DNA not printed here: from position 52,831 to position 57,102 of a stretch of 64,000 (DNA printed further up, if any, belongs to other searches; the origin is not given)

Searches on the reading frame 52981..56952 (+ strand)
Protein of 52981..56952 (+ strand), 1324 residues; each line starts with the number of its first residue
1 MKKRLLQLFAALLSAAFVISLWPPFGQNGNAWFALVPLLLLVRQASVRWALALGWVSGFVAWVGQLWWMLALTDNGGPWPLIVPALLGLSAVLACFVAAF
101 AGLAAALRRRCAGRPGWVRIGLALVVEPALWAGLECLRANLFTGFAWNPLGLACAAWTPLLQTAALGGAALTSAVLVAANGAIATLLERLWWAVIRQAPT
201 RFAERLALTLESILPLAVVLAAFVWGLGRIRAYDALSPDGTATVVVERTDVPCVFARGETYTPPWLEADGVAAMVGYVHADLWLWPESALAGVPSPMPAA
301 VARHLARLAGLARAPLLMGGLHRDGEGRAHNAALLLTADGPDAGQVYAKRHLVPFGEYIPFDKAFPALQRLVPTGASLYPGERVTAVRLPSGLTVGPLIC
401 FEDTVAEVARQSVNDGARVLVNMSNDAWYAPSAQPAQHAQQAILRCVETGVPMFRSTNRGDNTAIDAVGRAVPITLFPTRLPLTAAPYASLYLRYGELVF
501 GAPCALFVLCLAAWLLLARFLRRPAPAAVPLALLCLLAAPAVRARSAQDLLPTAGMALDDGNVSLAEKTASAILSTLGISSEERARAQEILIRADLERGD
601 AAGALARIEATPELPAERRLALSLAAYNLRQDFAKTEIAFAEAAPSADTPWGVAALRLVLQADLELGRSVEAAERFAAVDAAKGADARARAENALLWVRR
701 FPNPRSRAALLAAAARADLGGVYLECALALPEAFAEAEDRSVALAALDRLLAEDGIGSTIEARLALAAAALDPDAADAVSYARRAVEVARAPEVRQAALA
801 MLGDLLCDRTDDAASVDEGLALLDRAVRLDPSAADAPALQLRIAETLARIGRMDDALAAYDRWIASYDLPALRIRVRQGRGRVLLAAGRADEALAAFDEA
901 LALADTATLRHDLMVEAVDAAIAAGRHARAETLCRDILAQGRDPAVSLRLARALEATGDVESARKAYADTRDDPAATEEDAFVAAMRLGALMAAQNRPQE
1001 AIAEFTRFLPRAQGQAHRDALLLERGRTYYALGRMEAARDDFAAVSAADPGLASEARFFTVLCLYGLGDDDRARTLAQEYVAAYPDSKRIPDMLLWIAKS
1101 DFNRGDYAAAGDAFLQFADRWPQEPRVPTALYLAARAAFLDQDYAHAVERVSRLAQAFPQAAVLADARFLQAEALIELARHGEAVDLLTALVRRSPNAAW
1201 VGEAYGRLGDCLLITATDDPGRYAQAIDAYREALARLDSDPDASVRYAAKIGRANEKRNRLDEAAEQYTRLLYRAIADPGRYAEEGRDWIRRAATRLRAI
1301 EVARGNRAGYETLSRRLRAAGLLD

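Call 72: search_protein_families(library=pfam, proteins=[window:52981-56952:+], max_evalue=0.0001)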
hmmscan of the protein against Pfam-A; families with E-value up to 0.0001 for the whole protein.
window:52981-56952:+ (1324 aa): 12 families
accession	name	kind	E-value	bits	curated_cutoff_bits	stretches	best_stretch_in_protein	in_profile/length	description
PF20154.4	LNT_N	-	9.1e-23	81.6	27.1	1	15-181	2-158/159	Apolipoprotein N-acyltransferase N-terminal domain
PF00795.27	CN_hydrolase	-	1.8e-19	70.6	23.2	1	274-470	28-220/256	Carbon-nitrogen hydrolase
PF13432.12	TPR_16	-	1e-14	55.1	32.7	1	1023-1087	1-64/65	Tetratricopeptide repeat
PF13174.12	TPR_6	-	4.3e-14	52.6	26.3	0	1062-1087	8-33/33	Tetratricopeptide repeat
PF07719.23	TPR_2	-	1.1e-11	44.3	27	0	879-905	6-32/34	Tetratricopeptide repeat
PF14559.12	TPR_19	-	9.4e-09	35.9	25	1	921-970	1-51/68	Tetratricopeptide repeat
PF00515.34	TPR_1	-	4.7e-08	33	27.8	0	879-904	6-31/34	Tetratricopeptide repeat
PF13424.12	TPR_12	-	1.9e-07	31.6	30.1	1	838-904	4-75/77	Tetratricopeptide repeat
PF13525.12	YfiO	-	2.7e-07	31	25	1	1098-1180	12-94/203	Outer membrane lipoprotein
PF13428.12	TPR_14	-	1.1e-05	26.1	23.5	0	1166-1208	2-44/44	Tetratricopeptide repeat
PF13181.12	TPR_8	-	1.8e-05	25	25.7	0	1022-1050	4-32/34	Tetratricopeptide repeat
PF09976.15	TPR_21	-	4.8e-05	23.6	25.5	0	1103-1240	51-179/193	Tetratricopeptide repeat-like domain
